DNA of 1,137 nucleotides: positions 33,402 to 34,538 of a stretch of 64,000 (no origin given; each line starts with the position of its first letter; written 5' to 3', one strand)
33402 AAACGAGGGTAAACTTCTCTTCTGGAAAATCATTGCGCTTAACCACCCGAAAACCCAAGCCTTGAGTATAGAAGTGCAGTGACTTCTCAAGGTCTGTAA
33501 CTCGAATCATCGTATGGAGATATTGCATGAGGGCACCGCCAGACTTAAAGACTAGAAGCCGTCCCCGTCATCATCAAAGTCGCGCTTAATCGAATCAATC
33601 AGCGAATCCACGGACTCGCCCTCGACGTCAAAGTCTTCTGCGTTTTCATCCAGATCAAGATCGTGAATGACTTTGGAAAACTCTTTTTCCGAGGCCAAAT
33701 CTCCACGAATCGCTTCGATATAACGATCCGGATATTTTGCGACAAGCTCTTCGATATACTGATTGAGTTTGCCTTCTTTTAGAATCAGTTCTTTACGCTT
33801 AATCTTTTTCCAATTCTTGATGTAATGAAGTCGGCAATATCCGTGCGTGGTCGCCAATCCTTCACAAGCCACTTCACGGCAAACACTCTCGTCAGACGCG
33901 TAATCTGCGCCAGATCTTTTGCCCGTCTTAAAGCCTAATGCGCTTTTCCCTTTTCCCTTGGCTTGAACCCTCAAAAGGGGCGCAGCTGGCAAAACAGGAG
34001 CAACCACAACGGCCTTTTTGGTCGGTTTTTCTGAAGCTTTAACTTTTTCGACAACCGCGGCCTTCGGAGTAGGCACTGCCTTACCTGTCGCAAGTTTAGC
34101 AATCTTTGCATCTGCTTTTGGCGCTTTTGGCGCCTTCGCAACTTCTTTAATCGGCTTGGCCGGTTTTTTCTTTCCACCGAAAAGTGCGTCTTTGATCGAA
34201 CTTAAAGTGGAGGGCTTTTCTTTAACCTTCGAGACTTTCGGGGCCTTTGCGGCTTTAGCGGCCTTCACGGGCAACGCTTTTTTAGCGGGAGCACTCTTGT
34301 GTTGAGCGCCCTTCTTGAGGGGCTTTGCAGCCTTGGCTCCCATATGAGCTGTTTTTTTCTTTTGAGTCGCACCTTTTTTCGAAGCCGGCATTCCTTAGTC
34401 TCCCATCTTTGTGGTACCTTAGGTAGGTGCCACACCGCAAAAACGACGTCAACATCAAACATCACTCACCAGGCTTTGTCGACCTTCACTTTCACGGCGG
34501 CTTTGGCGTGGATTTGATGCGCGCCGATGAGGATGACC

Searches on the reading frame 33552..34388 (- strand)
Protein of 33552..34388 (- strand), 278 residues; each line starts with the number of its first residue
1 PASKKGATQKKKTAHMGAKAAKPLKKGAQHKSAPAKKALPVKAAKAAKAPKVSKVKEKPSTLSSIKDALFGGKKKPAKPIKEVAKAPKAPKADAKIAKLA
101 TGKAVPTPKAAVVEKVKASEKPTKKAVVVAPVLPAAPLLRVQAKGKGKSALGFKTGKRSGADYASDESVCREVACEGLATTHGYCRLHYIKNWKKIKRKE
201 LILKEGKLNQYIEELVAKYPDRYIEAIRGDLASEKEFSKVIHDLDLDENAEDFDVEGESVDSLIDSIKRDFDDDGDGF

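Call 18: search_protein_families(library=pfam, proteins=[window:33552-34388:-], max_evalue=0.1)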
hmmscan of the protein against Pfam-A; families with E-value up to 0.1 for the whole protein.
window:33552-34388:- (278 aa): 0 families

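Call 38: search_protein_families(library=ncbifam, proteins=[window:33552-34388:-], max_evalue=0.1)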
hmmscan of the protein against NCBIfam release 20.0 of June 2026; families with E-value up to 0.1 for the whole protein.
window:33552-34388:- (278 aa): 1 family
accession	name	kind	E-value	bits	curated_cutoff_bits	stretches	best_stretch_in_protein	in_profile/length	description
NF009928.0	PRK13389.1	equivalog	0.068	12.3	548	0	91-139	180-228/302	UTP--glucose-1-phosphate uridylyltransferase GalU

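Call 39: search_solved_structures(query=window:33552-34388:-, max_evalue=1)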
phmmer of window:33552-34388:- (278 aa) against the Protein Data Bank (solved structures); distinct sequences matched with E-value up to 1: 18.
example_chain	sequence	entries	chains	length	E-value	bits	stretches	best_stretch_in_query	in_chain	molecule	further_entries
6u41_A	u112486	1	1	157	0.2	14.7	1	181-223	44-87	Synaptotagmin-1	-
4v11_A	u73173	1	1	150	0.23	14.5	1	182-224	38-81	SYNAPTOTAGMIN-1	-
5vff_A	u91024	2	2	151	0.24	14.5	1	182-223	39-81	Synaptotagmin-1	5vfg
5t0s_A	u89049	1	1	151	0.24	14.5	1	182-223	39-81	Synaptotagmin-1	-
1k5w_A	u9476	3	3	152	0.24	14.4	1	182-223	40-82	Synaptotagmin I | Synaptotagmin-1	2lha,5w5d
2yoa_A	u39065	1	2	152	0.24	14.4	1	182-223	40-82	SYNAPTOTAGMIN-1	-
2n1t_E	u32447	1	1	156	0.25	14.4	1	182-223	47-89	Synaptotagmin-1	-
6tz3_A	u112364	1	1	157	0.25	14.4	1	182-223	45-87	Synaptotagmin-1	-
6u4w_A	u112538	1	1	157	0.25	14.4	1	182-224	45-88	Synaptotagmin-1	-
1tjm_A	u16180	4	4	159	0.26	14.3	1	182-222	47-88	Synaptotagmin I | similar to synaptotagminI/p65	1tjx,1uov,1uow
6u4u_A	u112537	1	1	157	0.27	14.3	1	182-216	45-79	Synaptotagmin-1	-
6cxw_A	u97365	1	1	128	0.35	13.9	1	179-220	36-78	Synaptotagmin 1 C2A beta4 chimera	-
5kj7_E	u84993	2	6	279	0.65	13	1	182-216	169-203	Synaptotagmin-1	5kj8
5ccg_E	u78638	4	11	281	0.65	13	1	182-216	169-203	Synaptotagmin-1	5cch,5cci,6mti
5w5c_F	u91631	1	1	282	0.66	13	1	182-216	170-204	Synaptotagmin-1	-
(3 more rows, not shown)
